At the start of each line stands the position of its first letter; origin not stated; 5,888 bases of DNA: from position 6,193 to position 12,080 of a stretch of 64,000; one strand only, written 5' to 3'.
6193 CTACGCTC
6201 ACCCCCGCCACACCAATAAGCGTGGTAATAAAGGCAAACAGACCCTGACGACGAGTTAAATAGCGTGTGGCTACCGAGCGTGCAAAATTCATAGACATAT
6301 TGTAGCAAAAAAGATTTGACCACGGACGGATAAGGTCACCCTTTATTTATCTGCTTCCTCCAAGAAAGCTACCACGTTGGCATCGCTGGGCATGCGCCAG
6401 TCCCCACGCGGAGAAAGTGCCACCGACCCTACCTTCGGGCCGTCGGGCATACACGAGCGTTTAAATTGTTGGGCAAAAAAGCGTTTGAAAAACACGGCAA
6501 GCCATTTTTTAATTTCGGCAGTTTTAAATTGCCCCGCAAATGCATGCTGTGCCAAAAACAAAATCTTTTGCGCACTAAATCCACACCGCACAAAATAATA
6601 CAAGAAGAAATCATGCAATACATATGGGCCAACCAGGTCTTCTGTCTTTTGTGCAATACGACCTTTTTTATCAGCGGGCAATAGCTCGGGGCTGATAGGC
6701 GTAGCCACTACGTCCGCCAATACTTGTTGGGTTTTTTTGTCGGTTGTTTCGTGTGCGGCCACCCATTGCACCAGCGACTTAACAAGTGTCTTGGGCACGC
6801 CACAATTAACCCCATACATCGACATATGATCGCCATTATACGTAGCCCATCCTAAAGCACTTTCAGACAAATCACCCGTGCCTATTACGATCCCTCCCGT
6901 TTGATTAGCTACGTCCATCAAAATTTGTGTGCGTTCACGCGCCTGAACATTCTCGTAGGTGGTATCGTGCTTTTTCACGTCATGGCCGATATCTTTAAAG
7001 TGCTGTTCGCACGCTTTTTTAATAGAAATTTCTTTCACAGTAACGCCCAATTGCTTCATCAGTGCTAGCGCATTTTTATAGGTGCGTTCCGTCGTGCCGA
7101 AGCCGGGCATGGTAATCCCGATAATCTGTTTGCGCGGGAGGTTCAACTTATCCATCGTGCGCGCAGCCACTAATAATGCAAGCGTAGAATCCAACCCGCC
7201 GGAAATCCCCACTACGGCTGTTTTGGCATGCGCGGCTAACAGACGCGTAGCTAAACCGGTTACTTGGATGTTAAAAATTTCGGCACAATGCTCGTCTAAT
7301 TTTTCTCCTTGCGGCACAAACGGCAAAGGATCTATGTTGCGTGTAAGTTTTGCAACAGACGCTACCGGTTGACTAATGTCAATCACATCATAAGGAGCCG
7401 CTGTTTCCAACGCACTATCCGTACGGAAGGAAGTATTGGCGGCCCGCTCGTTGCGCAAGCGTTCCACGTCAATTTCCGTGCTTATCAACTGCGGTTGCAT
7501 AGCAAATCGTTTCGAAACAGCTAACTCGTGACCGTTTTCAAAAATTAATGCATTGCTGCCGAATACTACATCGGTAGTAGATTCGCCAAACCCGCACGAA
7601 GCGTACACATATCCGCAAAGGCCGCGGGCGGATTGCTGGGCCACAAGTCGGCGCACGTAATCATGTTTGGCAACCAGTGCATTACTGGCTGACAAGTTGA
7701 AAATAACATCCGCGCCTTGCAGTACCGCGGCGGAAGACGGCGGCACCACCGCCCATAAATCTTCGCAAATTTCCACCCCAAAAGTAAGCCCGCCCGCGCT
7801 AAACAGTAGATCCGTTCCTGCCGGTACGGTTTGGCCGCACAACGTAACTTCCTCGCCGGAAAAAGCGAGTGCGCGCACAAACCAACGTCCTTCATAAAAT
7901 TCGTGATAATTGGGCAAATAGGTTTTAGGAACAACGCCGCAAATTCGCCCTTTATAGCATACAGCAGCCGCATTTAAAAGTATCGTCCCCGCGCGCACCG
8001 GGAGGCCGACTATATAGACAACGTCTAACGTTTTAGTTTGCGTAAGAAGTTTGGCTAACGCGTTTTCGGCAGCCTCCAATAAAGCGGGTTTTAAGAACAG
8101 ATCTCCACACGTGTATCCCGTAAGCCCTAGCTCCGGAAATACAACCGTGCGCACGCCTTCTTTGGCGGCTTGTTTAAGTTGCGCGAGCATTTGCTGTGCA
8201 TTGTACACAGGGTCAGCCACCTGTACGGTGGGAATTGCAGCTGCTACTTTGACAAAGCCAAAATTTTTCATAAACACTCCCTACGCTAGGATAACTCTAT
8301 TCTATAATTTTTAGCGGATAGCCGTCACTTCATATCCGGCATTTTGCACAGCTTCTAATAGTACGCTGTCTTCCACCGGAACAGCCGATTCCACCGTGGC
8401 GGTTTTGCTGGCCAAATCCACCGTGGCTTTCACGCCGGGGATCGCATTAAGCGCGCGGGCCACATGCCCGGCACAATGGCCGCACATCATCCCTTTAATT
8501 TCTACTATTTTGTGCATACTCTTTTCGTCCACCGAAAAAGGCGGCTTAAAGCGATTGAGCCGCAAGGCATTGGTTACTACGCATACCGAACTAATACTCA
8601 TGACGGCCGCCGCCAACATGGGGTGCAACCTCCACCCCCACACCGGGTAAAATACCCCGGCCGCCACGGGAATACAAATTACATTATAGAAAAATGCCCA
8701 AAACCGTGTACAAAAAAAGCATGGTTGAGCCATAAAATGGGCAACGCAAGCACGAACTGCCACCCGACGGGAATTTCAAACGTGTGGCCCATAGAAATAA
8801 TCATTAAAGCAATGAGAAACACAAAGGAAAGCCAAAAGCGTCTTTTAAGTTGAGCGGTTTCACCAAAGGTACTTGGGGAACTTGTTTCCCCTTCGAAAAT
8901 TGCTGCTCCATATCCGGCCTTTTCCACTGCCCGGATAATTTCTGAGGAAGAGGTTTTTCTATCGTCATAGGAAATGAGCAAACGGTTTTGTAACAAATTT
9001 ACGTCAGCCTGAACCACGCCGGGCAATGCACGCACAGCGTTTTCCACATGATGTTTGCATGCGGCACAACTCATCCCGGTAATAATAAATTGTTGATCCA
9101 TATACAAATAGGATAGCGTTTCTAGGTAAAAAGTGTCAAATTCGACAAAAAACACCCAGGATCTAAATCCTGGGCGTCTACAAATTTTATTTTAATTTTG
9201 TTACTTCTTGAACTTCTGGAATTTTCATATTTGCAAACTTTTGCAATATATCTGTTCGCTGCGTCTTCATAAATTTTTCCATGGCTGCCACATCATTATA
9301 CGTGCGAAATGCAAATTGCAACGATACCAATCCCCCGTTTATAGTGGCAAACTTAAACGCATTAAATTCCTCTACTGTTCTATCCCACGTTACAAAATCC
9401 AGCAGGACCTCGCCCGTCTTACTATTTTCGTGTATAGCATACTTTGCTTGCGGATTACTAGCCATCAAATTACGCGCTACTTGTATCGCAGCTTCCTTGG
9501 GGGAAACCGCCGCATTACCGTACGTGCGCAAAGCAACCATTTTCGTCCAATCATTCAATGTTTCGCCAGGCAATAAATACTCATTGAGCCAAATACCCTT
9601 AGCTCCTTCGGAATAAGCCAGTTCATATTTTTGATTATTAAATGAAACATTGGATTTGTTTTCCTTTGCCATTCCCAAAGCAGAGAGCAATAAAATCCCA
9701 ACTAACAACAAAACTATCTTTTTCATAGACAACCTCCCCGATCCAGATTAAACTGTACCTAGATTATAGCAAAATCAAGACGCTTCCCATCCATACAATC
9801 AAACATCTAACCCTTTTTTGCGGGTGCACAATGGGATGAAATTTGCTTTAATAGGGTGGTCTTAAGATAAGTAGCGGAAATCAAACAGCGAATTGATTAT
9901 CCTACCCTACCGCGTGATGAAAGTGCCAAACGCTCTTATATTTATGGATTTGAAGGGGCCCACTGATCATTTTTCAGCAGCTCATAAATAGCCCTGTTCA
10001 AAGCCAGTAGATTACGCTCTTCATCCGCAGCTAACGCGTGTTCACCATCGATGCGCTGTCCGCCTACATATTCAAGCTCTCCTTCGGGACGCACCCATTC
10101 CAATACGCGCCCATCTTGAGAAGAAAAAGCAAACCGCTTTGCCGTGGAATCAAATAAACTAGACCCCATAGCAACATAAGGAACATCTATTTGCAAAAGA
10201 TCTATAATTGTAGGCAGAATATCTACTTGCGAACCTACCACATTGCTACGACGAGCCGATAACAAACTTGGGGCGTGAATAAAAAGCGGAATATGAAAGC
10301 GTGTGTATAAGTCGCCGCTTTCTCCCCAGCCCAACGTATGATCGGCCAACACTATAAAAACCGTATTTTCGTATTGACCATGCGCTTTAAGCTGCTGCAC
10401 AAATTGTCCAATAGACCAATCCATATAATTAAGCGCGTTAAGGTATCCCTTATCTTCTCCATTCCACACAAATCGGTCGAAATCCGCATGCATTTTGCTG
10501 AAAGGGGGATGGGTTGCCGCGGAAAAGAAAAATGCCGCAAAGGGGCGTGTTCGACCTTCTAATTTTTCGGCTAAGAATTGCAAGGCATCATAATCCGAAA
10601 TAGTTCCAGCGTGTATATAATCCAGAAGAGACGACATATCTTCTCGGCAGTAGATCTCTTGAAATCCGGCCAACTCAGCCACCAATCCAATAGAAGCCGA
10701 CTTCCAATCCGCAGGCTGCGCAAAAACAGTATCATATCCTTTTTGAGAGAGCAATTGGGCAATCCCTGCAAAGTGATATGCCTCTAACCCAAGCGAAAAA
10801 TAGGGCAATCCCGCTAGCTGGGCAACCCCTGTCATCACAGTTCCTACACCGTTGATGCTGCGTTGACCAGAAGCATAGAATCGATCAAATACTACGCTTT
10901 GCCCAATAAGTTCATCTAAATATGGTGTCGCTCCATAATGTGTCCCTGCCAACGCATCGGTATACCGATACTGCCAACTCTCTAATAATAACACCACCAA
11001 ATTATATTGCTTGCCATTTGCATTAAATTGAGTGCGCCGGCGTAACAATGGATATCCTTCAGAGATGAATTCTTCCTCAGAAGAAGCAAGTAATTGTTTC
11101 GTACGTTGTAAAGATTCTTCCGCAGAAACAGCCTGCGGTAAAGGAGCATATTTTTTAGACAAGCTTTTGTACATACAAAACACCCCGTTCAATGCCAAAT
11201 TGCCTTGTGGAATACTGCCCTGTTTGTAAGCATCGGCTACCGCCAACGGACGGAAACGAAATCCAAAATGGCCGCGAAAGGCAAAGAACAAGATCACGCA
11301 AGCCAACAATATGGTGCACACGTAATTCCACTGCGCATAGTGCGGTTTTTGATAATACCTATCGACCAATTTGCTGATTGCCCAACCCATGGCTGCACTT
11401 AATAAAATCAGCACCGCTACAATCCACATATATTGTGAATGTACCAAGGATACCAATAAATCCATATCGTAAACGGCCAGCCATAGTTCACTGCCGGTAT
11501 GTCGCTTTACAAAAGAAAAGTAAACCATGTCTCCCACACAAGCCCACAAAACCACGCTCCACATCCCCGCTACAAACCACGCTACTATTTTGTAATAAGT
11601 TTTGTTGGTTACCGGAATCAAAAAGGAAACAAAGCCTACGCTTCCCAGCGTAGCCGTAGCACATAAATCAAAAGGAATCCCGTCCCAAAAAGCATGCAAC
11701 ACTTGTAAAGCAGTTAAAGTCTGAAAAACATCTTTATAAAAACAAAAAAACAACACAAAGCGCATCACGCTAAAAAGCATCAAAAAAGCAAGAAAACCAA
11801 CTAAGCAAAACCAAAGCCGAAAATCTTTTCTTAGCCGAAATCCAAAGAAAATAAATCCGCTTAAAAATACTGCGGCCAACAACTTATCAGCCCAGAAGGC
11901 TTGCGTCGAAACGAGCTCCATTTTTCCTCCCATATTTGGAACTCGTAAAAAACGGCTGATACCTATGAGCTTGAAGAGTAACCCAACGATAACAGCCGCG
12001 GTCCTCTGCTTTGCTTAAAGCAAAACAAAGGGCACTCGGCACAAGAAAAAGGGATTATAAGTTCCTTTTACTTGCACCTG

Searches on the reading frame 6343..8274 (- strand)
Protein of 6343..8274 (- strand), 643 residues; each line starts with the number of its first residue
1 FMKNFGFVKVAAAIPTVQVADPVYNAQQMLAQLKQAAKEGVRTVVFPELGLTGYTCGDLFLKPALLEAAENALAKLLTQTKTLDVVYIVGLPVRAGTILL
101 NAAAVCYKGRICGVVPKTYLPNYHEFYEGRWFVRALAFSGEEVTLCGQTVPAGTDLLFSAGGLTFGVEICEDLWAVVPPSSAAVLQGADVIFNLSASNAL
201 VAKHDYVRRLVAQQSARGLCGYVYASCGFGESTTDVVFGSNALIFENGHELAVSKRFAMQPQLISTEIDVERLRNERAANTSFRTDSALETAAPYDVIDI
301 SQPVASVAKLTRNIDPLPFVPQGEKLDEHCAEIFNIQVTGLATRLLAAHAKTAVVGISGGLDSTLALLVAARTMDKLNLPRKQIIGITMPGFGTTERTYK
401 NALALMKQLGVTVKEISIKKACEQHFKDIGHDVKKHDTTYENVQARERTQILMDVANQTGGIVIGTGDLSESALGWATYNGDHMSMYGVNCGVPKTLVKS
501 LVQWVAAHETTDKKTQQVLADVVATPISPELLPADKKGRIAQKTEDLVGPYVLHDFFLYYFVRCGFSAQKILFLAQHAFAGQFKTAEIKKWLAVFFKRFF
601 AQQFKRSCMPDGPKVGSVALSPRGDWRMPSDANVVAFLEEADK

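Call 44: search_protein_families(library=pfam, proteins=[window:6343-8274:-], max_evalue=0.00001)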
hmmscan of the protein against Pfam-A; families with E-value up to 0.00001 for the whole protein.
window:6343-8274:- (643 aa): 2 families
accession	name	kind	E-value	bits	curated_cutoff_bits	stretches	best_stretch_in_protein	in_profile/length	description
PF02540.23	NAD_synthase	-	4.4e-30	105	21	1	338-509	6-170/242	NAD synthase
PF00795.27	CN_hydrolase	-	3e-17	63.3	23.2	1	16-275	8-253/256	Carbon-nitrogen hydrolase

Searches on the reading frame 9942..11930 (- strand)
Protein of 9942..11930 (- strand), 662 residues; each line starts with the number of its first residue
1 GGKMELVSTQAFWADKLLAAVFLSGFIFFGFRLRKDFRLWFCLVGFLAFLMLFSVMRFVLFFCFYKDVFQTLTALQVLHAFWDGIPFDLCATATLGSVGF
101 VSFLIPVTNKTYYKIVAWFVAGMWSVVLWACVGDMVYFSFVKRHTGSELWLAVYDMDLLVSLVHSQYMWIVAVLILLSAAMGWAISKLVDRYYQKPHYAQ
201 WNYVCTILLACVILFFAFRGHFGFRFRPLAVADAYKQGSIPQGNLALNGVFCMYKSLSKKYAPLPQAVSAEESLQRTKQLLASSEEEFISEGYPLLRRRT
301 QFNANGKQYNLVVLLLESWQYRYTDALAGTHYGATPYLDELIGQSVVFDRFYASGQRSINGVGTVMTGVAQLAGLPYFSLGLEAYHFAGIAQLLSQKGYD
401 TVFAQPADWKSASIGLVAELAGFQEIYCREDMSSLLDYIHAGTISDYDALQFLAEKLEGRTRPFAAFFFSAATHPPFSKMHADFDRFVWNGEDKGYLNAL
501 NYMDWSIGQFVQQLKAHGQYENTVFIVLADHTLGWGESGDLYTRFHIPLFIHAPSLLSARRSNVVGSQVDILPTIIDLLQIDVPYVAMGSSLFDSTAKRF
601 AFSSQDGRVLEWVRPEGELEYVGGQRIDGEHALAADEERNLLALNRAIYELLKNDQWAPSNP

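Call 44: search_protein_families(library=pfam, proteins=[window:9942-11930:-], max_evalue=0.00001)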
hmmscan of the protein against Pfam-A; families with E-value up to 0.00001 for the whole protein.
window:9942-11930:- (662 aa): 1 family
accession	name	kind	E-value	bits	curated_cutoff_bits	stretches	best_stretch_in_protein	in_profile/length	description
PF00884.28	Sulfatase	-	1.1e-34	120.6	25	1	310-581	2-301/301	Sulfatase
